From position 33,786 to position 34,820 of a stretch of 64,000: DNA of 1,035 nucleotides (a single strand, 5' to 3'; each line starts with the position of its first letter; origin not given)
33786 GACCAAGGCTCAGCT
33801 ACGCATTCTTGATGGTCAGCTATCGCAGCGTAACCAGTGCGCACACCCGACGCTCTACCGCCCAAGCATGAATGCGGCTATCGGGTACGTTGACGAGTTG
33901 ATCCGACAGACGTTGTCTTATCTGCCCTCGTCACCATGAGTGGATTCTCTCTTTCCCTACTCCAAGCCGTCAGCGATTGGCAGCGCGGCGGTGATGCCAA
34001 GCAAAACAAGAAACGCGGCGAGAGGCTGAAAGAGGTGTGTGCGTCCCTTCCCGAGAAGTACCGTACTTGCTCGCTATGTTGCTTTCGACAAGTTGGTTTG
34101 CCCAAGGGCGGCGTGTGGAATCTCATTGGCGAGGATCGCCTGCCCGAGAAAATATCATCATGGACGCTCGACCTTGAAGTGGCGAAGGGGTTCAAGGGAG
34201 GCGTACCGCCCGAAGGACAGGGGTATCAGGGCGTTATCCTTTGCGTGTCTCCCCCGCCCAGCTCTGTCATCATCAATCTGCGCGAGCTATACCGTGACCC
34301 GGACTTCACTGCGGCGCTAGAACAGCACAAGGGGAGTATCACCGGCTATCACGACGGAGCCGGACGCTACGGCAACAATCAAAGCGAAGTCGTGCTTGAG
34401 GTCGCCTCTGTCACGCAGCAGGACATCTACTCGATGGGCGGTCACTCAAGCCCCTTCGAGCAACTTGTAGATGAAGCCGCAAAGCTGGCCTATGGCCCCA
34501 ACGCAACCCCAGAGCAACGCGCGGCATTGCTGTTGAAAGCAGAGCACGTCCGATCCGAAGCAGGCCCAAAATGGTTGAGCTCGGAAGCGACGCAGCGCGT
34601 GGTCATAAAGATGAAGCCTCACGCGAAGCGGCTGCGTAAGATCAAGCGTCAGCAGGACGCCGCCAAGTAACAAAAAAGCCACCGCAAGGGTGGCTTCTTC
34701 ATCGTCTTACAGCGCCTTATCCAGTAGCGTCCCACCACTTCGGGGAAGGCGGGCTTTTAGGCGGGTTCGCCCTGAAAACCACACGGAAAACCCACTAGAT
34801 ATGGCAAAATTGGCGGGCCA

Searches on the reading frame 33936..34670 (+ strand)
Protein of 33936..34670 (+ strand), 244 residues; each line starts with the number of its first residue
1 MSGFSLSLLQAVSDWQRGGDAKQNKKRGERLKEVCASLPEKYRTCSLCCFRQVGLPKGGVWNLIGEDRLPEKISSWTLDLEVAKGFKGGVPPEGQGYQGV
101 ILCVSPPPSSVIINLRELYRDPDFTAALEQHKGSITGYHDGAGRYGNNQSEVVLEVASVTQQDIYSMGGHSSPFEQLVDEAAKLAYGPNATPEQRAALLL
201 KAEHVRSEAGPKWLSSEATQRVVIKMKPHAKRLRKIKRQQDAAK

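Call 3: search_protein_families(library=pfam, proteins=[window:33936-34670:+], max_evalue=1)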
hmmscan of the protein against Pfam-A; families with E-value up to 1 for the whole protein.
window:33936-34670:+ (244 aa): 0 families

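Call 4: search_protein_families(library=padloc, proteins=[window:33936-34670:+], max_evalue=1)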
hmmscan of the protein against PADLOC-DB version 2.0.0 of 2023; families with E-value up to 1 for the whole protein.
window:33936-34670:+ (244 aa): 0 families

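Call 6: search_protein_families(library=ncbifam, proteins=[window:33936-34670:+], max_evalue=10)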
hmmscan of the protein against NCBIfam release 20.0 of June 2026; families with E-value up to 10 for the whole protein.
window:33936-34670:+ (244 aa): 0 families

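Call 7: search_protein_families(library=phrogs, proteins=[window:33936-34670:+], max_evalue=10)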
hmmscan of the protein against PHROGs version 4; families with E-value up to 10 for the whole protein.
window:33936-34670:+ (244 aa): 1 family
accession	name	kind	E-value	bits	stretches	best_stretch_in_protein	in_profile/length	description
phrog_18111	-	other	0.23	12.4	1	105-131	14-40/128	ATPase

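Call 9: find_homologous_proteins(query=window:33936-34670:+)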
Query window:33936-34670:+ (244 aa): 362 proteins with E <= 0.001 among 1781 candidates; the best 120 are listed.
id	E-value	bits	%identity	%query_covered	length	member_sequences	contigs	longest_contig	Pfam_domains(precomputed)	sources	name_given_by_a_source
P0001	4.6e-155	532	97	99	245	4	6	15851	-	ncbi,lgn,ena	-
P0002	3.0e-136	470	85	100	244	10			-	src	-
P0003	9.4e-135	465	84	98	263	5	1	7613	-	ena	-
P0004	8.2e-134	462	82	100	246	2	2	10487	-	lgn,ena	-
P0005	8.5e-133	459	85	98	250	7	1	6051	-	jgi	-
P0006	7.6e-129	446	81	99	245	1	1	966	-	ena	-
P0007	3.3e-128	444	79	99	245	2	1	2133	-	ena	-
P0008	5.1e-128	443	80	99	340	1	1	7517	-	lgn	-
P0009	8.4e-127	439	78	99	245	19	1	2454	-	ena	-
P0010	1.3e-126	439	80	99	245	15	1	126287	-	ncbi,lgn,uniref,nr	ncbi:hypothetical protein LGM54_30545 [Burkholderia cenocepacia]|uniref:hypothetical protein n=1 Tax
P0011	2.7e-123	428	78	98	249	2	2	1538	-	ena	-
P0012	4.9e-123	427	77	98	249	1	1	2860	-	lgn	-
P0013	2.7e-121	421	76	100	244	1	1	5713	-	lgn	-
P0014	2.0e-120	419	73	99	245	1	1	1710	-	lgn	-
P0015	2.8e-119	415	76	98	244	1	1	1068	-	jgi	jgi:hypothetical protein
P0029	4.6e-114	398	73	98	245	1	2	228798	-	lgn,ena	-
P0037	1.3e-108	380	69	100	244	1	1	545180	-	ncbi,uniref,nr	ncbi:hypothetical protein [Methylobacillus flagellatus]|uniref:hypothetical protein n=1 Tax=Methylob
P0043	2.1e-106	373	70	99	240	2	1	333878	-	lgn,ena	-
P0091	2.3e-95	337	64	96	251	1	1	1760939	-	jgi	jgi:hypothetical protein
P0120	6.2e-89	315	60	98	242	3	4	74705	-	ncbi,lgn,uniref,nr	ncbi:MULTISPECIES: hypothetical protein [Acetobacteraceae]|uniref:hypothetical protein n=1 Tax=Aceto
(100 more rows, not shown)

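Call 11: find_encoding_contigs(protein=P0037, flank=6000, max_places=3)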
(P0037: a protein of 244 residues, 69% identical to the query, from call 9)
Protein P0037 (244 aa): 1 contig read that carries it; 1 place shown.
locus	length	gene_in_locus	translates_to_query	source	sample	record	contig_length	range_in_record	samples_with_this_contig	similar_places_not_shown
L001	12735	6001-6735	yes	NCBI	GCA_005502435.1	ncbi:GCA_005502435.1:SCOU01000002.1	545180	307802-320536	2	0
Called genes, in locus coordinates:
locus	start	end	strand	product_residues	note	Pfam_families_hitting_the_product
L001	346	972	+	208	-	PF00239:Resolvase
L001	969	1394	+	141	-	-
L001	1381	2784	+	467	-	PF03237:Terminase_6N (faint), PF04466:Terminase_3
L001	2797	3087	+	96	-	-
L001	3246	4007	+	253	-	-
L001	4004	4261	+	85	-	-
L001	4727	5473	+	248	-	-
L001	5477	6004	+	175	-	PF27235:AF_1680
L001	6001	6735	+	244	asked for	-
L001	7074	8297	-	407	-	PF00696:AA_kinase, PF01842:ACT, PF22468:ACT_9 (weak), PF13840:ACT_7, PF22468:ACT_9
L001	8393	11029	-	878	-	PF01411:tRNA-synt_2c, PF07973:tRNA_SAD, PF02272:DHHA1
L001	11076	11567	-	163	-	PF21982:RecX_HTH1 (faint), PF02631:RecX_HTH2, PF21981:RecX_HTH3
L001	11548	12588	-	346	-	PF00154:RecA_N, PF06745:ATPase (faint), PF08423:Rad51, PF27531:MT3502_N (weak), PF01637:ATPase_2 (weak), PF21096:RecA_C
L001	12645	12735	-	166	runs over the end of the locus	PF02464:CinA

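Call 12: find_encoding_contigs(protein=P0120, flank=6000, max_places=3)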
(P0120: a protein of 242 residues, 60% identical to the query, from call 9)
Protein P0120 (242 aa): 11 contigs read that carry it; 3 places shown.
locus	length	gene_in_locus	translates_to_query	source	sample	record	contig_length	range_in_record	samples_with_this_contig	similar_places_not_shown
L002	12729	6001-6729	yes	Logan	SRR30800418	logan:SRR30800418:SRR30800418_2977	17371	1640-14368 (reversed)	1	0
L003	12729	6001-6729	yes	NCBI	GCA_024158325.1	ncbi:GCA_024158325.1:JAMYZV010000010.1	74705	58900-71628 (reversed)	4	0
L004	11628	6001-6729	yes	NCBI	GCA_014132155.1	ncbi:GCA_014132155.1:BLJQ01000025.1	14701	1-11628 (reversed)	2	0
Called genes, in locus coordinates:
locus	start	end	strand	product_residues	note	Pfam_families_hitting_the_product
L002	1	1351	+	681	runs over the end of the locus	PF02195:ParB_N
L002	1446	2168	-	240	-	PF27146:Y4jL_N, PF27262:y4jL_C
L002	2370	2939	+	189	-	PF00239:Resolvase, PF02796:HTH_7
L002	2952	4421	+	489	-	PF07669:Eco57I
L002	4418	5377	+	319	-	PF17728:BsuBI_PstI_RE_N, PF06616:BsuBI_PstI_RE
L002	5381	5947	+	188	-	-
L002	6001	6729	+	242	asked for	-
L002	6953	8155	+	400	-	-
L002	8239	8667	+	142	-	-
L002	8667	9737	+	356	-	PF23639:DUF7146, PF13362:Toprim_3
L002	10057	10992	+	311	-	PF10686:YAcAr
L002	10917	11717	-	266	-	-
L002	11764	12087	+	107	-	PF05284:DUF736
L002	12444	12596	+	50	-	-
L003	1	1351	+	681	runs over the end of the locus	PF02195:ParB_N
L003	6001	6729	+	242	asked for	-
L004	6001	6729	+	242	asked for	-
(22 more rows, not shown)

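Call 13: find_encoding_contigs(protein=P0010, flank=6000, max_places=3)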
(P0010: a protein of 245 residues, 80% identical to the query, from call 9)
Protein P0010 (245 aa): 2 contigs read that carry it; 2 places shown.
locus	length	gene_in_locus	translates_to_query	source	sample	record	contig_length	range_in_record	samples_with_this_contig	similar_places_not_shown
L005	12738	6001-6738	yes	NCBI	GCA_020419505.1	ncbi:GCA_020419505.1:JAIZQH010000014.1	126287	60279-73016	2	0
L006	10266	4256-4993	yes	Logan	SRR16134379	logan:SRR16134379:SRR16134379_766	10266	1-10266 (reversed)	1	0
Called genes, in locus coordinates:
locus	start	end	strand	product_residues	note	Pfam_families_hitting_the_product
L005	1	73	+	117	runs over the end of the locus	-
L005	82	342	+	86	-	-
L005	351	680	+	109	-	-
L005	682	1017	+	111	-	-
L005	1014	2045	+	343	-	PF00933:Glyco_hydro_3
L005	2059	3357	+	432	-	PF13637:Ank_4 (faint)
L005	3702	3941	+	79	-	-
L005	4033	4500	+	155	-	-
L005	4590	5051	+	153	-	-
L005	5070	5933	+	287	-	PF12728:HTH_17 (faint), PF13338:AbiEi_4 (faint), PF13384:HTH_23 (faint), PF13551:HTH_29 (faint)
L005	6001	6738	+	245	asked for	-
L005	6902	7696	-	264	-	-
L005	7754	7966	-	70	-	-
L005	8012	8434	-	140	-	-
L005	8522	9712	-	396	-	-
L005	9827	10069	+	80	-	PF13744:HTH_37 (weak), PF13560:HTH_31, PF01381:HTH_3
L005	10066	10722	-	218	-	-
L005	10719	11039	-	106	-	-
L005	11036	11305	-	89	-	-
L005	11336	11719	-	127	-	-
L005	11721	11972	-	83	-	-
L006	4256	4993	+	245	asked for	-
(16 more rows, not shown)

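Call 18: search_solved_structures(query=A1, max_evalue=10)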
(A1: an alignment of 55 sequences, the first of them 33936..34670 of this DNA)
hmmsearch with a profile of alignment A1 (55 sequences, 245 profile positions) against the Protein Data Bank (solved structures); distinct sequences matched with E-value up to 10: 1.
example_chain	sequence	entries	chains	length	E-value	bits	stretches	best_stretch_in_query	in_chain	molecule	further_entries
6raw_L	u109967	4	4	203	0.41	13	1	131-212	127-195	Probable DNA replication complex GINS protein PSF2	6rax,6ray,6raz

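Call 25: find_related_loci(query=A1, collection=genome_contigs, flank=6000)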
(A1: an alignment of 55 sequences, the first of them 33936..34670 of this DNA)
Query A1 (244 aa) in genome_contigs; peptide patterns used: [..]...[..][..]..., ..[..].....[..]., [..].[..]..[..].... (x = any residue, [..] = any of these).
71 stretches matched a pattern; 35 encode a relative of the query (tblastn E <= 1e-3); 35 distinct loci.
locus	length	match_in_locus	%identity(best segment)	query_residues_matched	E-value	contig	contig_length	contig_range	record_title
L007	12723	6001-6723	82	4-244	7e-134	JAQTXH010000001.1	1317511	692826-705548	MAG: Acidiphilium sp. isolate STC_13 NODE_1_length_1317511_cov_17.132573_Sandtown_C, whole genome shotgun sequence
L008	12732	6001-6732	76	1-244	7e-128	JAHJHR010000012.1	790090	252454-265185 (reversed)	MAG: Alphaproteobacteria bacterium isolate Modern_marine_planktonic.mb.43 Modern_marine_plan.mb.43_k141_588110, whole ge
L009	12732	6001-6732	69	1-244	3e-115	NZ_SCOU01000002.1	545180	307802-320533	Methylobacillus flagellatus strain L1B NODE_2_length_545180_cov_56.368362, whole genome shotgun sequence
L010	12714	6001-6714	65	4-241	1e-106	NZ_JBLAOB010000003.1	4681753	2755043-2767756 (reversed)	Xanthobacter sp. AM33 292170L_AM33_NODE_3, whole genome shotgun sequence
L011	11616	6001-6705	60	4-242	4e-96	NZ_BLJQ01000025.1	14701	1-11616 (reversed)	Gluconobacter sp. Gdi sequence025, whole genome shotgun sequence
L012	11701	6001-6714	58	4-244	8e-88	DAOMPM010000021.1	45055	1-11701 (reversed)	MAG TPA_asm: Luteimonas sp. isolate AMR_MDS_5860 NODE_363_length_45055_cov_33.867000, whole genome shotgun sequence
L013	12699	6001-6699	51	4-243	7e-72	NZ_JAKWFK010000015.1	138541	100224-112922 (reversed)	Trinickia sp. Y13 NODE_15_length_138541_cov_42.957757, whole genome shotgun sequence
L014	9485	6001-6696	46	1-237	2e-67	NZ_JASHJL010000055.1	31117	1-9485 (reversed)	Mameliella sp. MMSF_3455 NODE_55_length_31117_cov_34.051256, whole genome shotgun sequence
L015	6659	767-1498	46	4-244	1e-65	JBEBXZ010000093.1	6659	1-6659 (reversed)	MAG: Dokdonella fugitiva isolate T2.bin.77 NODE_42070_length_6659_cov_4.101605, whole genome shotgun sequence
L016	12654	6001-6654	45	23-244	9e-63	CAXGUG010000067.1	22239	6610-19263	MAG TPA_asm: uncultured Rhodospirillaceae bacterium isolate ERR594286_binner23_Refined_27 genome assembly, contig: ERZ11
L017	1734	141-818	49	2-233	8e-64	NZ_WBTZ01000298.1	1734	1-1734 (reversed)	MAG: Zoogloea sp. isolate SB3 contig_29106, whole genome shotgun sequence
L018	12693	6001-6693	46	4-240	6e-60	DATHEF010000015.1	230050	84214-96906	MAG TPA_asm: Thermoanaerobaculia bacterium isolate SMAG_U12414 k141_848909, whole genome shotgun sequence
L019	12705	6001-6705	41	4-244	1e-57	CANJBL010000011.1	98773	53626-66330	MAG: Candidatus Marinimicrobia bacterium isolate RH-23may17-1068 genome assembly, contig: RH-23may17-C1469, whole genome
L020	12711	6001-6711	42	2-240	4e-56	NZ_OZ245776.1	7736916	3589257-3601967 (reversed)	MAG: Larkinella sp. isolate 42b54329-fa9f-4af4-8b8f-8d4d598680f9 chromosome 1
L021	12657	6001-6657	44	1-225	5e-55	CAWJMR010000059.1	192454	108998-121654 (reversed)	MAG: uncultured Gemmatimonadaceae bacterium isolate MFD02832.bin.1.173 genome assembly, contig: contig_8920, whole genom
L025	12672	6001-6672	40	2-234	2e-50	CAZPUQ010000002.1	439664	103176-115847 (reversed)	MAG TPA_asm: uncultured Hyphomicrobium sp. isolate binchicken_co242_273 genome assembly, contig: NODE_49_length_439664_c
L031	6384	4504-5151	36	2-223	1e-44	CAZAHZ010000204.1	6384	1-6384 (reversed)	MAG TPA_asm: uncultured Candidatus Cloacimonadota bacterium isolate SRP178699_co2_176 genome assembly, contig: NODE_1433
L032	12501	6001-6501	44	4-175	2e-43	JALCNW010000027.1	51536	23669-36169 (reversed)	MAG: Enterobacter sp. isolate UW_MP_ENTER5_1 Ga0455787_00308, whole genome shotgun sequence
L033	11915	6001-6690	37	4-240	1e-42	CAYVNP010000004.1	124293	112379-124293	MAG TPA_asm: uncultured Bacteroidales bacterium isolate SRP272421_co4_81 genome assembly, contig: NODE_126_length_124293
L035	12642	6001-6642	37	4-223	1e-42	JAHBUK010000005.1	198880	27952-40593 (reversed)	MAG: Flavobacteriales bacterium isolate ACE_BAC31 BAC31_5, whole genome shotgun sequence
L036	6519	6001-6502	47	4-170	1e-43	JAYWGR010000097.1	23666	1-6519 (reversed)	MAG: Rhizobacter sp. isolate GLR3_GL5_UP_3_concoct_19 GLR3_GL5_UP_3_concoct_19_96, whole genome shotgun sequence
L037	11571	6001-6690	34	4-237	3e-39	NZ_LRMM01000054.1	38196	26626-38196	Rufibacter ruber strain CCM 8646 contig_54, whole genome shotgun sequence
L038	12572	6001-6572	52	19-216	1e-30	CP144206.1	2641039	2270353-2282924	Sinorhizobium chiapasense strain S24 plasmid pA, complete sequence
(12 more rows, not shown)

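Call 27: predict_structure(alignment_id=A1)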
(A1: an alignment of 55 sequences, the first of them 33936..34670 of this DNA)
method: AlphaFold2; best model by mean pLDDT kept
length: 244 residues; sequences in the alignment: 55
mean_pLDDT: 89.3   pTM: 0.78
mean pLDDT of the five models: 89.3, 80.5, 76.1, 76.0, 74.8
residues with pLDDT >= 90: 141; 70-90: 95; 50-70: 8; < 50: 0
segments of 3 or more residues with pLDDT < 50: none
pLDDT, mean of each block of 10 residues (from residue 1): 87 94 95 96 95 85 86 93 80 79 94 96 94 96 86 95 87 82 92 93 83 87 88 84 79
secondary structure, 60 per line:
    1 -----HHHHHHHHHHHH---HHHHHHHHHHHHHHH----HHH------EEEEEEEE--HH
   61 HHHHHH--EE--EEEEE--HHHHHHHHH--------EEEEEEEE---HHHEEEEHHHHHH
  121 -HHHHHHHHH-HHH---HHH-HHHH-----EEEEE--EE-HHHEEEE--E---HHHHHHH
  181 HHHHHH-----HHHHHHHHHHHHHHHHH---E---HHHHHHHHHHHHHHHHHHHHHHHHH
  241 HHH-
elements in order: H6-17 H21-35 E49-56 H59-66 E73-77 H80-88 E97-104 E111-114 H115-120 H122-130 H142-145 E151-155 E164-167 H174-186 H192-208 H216-243

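Call 32: fold_search(model_id=the predicted structure, library=pdb)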
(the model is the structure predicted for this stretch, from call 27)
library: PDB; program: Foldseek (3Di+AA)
matches with E <= 10: 123; with E <= 0.001: 0
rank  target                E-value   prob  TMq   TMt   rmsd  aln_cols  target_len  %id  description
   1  7omx                  5.7e-03  0.66  0.22  0.27  12.6       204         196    7  Thermus sp. 2.9 DarT in complex with carba-NAD+ (released 2021-06-23)
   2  4y1w                  9.4e-03  0.93  0.28  0.32   9.4       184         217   15  Vis toxin, an ADP-ribosyltransferase from Vibrio Splendidus (released 2015-11-04)
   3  7omw                  2.0e-02  0.60  0.26  0.30  11.7       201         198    8  Thermus sp. 2.9 DarT in complex with NAD+ (released 2021-06-23)
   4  1s5b_A                2.7e-02  0.63  0.24  0.27   9.2       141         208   11  Cholera holotoxin with an A-subunit Y30S mutation Form 3 (released 2004-04-06)
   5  7omv                  2.7e-02  0.23  0.20  0.22  13.2       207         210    9  Thermus sp. 2.9 DarT (released 2021-06-23)
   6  7ski_B                3.1e-02  0.69  0.30  0.39  10.2       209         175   10  Pertussis toxin in complex with PJ34 (released 2022-04-13)
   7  9lda_A                3.3e-02  0.63  0.23  0.29  10.7       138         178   14  The complex structure of K63A/5'-p-ADPR-DNA (released 2025-11-12)
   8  7sky_A                8.0e-02  0.51  0.31  0.39  10.3       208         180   10  Pertussis toxin S1 bound to NAD+ (released 2022-04-13)
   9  7sne_A                9.6e-02  0.57  0.27  0.35   7.6       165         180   12  Pertussis toxin S1 subunit bound to BaAD (released 2022-04-13)
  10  7skk_A                9.6e-02  0.35  0.28  0.36  10.3       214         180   11  pertussis toxin in complex with ADPR and Nicotinamide (released 2022-04-13)
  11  1s5d_A                1.0e-01  0.35  0.23  0.26  10.0       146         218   12  Cholera holotoxin with an A-subunit Y30S mutation, Crystal form 2 (released 2004-04-06)
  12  8tfi                  1.3e-01  0.51  0.22  0.29  10.3       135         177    8  tRNA 2'-phosphotransferase (Tpt1) from Pyrococcus horikoshii (released 2023-11-08)
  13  8tg3                  1.4e-01  0.47  0.23  0.28   9.9       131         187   14  tRNA 2'-phosphotransferase (Tpt1) from Aeropyrum pernix in complex with ADP-ribose-1" -phosphate (released 2023-11-08)
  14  2a5g_B                1.4e-01  0.20  0.21  0.26   9.6       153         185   10  Cholera toxin A1 subunit bound to ARF6(Q67L) (released 2005-08-16)
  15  1s5e_B                1.5e-01  0.35  0.25  0.27   6.4       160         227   11  Cholera holotoxin, Crystal form 1 (released 2004-04-06)
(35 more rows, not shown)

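Call 34: search_protein_families(library=pfam, proteins=[L002:5381-5947:+, L005:5070-5933:+, L010:5066-5992:+, L013:5486-5920:+, L014:4709-6004:+, L019:5461-5967:+, L020:5147-5863:+, L025:5057-5992:+, L033:5187-5990:+, L035:4962-5966:+], max_evalue=0.01)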
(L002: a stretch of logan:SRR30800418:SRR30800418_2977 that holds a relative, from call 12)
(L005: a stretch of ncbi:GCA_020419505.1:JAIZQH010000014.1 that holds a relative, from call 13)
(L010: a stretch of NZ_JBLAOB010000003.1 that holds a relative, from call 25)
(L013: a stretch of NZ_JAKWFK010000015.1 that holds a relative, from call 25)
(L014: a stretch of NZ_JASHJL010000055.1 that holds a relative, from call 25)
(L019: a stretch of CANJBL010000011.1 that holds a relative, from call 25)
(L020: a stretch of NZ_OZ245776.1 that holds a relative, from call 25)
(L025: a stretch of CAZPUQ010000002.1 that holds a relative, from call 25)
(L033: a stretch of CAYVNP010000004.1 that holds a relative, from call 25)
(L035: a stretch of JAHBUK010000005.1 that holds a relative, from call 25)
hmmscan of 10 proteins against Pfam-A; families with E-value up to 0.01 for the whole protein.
L002:5381-5947:+ (188 aa): 0 families

L005:5070-5933:+ (287 aa): 8 families
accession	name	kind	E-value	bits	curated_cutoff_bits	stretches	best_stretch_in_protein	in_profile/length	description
PF12728.13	HTH_17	-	1.7e-21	76.7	27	2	158-203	2-47/51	Helix-turn-helix domain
PF13338.12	AbiEi_4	-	9.4e-08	32.5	25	0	91-118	12-38/49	Transcriptional regulator, AbiEi antitoxin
PF13384.12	HTH_23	-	2.1e-07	31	24.6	0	93-116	18-45/50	Homeodomain-like domain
PF13551.12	HTH_29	-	3.1e-05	24.4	28.1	0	153-178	8-33/64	Winged helix-turn helix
PF01381.28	HTH_3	-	0.00012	22.5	23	0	14-36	10-32/55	Helix-turn-helix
PF21531.3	Rv2175c_wHTH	-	0.00086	19.7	27.1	0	91-114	14-37/57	DNA-binding protein Rv2175c, wHTH domain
PF13518.12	HTH_28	-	0.0036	17.8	25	0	90-115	11-35/52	Helix-turn-helix domain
PF08822.17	DUF1804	-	0.0059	17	29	0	93-115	20-42/164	Protein of unknown function (DUF1804)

L010:5066-5992:+ (308 aa): 1 family
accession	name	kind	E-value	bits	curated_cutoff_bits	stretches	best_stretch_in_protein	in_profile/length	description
PF08843.17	AbiEii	-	1.3e-44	153.4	22.5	1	16-267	2-231/238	Nucleotidyl transferase AbiEii toxin, Type IV TA system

L013:5486-5920:+ (144 aa): 0 families

L014:4709-6004:+ (431 aa): 1 family
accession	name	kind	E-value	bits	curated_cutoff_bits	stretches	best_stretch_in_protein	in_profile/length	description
PF14082.12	SduA_C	-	4.8e-30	105.3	27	1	226-400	2-159/159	Shedu protein SduA, C-terminal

L019:5461-5967:+ (168 aa): 6 families
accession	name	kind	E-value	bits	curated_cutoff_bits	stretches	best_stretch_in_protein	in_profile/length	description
PF13419.12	HAD_2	-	8.4e-24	85.1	23.8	1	31-132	75-177/178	Haloacid dehalogenase-like hydrolase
PF00702.32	Hydrolase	-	1.4e-18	68.5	26.4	1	28-127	90-191/191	haloacid dehalogenase-like hydrolase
PF12710.13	HAD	-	2.2e-07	31.9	27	1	40-119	89-184/189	haloacid dehalogenase-like hydrolase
PF13242.12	Hydrolase_like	-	4.4e-06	27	22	1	89-154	3-71/75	HAD-hyrolase-like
PF13579.12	Glyco_trans_4_4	-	0.0052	17.6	29.7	0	34-113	53-133/158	Glycosyl transferase 4-like domain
PF03031.24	NIF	-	0.0064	16.6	21.8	1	2-74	3-75/160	NLI interacting factor-like phosphatase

L020:5147-5863:+ (238 aa): 2 families
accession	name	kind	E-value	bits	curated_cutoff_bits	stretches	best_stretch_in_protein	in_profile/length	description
PF13672.11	PP2C_2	-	9.3e-08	32.3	24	1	10-198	5-180/209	Protein phosphatase 2C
PF00481.26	PP2C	-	2.9e-05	24.3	20.3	1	30-135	32-143/255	Protein phosphatase 2C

L025:5057-5992:+ (311 aa): 1 family
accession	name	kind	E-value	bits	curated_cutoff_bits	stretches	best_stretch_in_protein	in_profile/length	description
PF02661.23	Fic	-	1.9e-12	48.2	24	1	172-262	2-90/93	Fic/DOC family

L033:5187-5990:+ (267 aa): 0 families

L035:4962-5966:+ (334 aa): 2 families
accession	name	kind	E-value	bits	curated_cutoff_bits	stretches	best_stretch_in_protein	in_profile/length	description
PF06616.17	BsuBI_PstI_RE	-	3e-61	205.8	27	1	168-321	1-154/154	BsuBI/PstI restriction endonuclease domain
PF17728.7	BsuBI_PstI_RE_N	-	6.3e-44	149.6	27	1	20-154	3-137/140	BsuBI/PstI restriction endonuclease HTH domain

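Call 35: search_protein_families(library=pfam, proteins=[L021:2978-5770:+, L031:2678-4450:+, L036:2416-5433:+, L037:5368-5901:+, L038:4744-6000:+, L032:5523-5927:+, L007:4685-5332:+, L007:5223-5633:+, L012:4374-4811:+, L016:4632-5510:+], max_evalue=0.01)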
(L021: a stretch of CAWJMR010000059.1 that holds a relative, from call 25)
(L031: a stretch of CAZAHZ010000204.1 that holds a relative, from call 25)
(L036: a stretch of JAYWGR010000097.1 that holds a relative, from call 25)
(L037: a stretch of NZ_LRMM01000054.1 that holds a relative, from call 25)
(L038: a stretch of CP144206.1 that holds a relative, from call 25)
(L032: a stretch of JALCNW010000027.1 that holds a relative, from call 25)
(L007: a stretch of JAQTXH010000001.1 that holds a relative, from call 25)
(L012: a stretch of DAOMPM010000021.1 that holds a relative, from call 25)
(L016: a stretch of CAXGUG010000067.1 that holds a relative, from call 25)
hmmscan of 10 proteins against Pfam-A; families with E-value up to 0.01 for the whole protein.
L021:2978-5770:+ (930 aa): 0 families

L031:2678-4450:+ (590 aa): 0 families

L036:2416-5433:+ (1005 aa): 0 families

L037:5368-5901:+ (177 aa): 0 families

L038:4744-6000:+ (418 aa): 3 families
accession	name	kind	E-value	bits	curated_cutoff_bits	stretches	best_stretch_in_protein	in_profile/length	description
PF01610.23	DDE_Tnp_ISL3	-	8.1e-29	101.5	23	2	34-122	1-96/240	Transposase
PF13384.12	HTH_23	-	0.0024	18.1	24.6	0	169-194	13-38/50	Homeodomain-like domain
PF13551.12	HTH_29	-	0.0079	16.7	28.1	0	171-195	9-34/64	Winged helix-turn helix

L032:5523-5927:+ (134 aa): 0 families

L007:4685-5332:+ (215 aa): 1 family
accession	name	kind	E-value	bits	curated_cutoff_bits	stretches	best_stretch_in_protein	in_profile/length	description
PF00959.24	Phage_lysozyme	-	3.7e-41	140.8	22.3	1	79-206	3-125/125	Phage lysozyme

L007:5223-5633:+ (136 aa): 0 families

L012:4374-4811:+ (145 aa): 0 families

L016:4632-5510:+ (292 aa): 0 families

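Call 40: search_protein_families(library=padloc, proteins=[L033:5998-6693:+, L019:5992-6732:+, L002:5381-5947:+, L037:5368-5901:+], max_evalue=1)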
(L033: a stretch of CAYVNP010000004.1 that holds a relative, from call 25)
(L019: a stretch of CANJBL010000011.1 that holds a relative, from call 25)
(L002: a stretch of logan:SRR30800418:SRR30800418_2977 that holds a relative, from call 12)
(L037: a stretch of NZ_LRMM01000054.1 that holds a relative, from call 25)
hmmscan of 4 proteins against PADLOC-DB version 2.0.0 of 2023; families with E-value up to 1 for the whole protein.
L033:5998-6693:+ (231 aa): 0 families

L019:5992-6732:+ (246 aa): 0 families

L002:5381-5947:+ (188 aa): 0 families

L037:5368-5901:+ (177 aa): 0 families

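Call 46: fold_search(model_id=the predicted structure, library=viral)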
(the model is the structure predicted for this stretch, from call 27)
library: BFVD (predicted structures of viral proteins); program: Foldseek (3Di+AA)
matches with E <= 10: 141; with E <= 0.001: 1
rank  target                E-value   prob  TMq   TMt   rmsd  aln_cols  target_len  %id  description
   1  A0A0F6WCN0            6.7e-10  1.00  0.49  0.69   4.7       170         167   21  Uncharacterized protein [Sinorhizobium phage phiN3]
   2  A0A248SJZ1            1.7e-03  0.85  0.27  0.20  14.1       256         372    7  (no name in the UniProt tables at hand)
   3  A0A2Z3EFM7            3.6e-03  0.97  0.31  0.16   7.6       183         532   15  (no name in the UniProt tables at hand)
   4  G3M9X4                4.1e-03  0.54  0.23  0.24  14.3       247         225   14  Gp233 [Bacillus phage G]
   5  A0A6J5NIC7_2          4.7e-03  0.63  0.26  0.09  16.1       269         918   13  DEDDh domain containing protein [uncultured Caudovirales phage]
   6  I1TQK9                7.7e-03  0.47  0.22  0.18  12.3       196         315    9  (no name in the UniProt tables at hand)
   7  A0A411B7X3            8.3e-03  0.97  0.37  0.39   6.5       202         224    8  ADP ribosyltransferase domain-containing protein [Aeromonas phage Asswx_1]
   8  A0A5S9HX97            8.3e-03  0.85  0.26  0.37   8.2       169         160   14  Uncharacterized protein [Tenacibaculum phage PTm1]
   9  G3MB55                1.3e-02  0.94  0.36  0.46   6.2       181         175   10  Gp675 [Bacillus phage G]
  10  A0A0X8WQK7            1.3e-02  0.92  0.34  0.09   6.5       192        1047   13  (no name in the UniProt tables at hand)
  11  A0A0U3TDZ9            2.1e-02  0.87  0.36  0.16   6.9       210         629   10  (no name in the UniProt tables at hand)
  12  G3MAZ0                2.1e-02  0.84  0.29  0.32   7.3       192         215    7  Gp610 [Bacillus phage G]
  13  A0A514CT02            2.1e-02  0.33  0.24  0.14   9.6       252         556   13  Uncharacterized protein [Achromobacter phage Motura]
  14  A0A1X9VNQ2            2.3e-02  0.87  0.27  0.16   6.4       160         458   11  Uncharacterized protein [Mimivirus AB-566-O17]
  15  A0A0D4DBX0            2.3e-02  0.77  0.36  0.18  19.1       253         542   10  RNA polymerase-ADP-ribosyltransferase [Vibrio phage ValKK3]
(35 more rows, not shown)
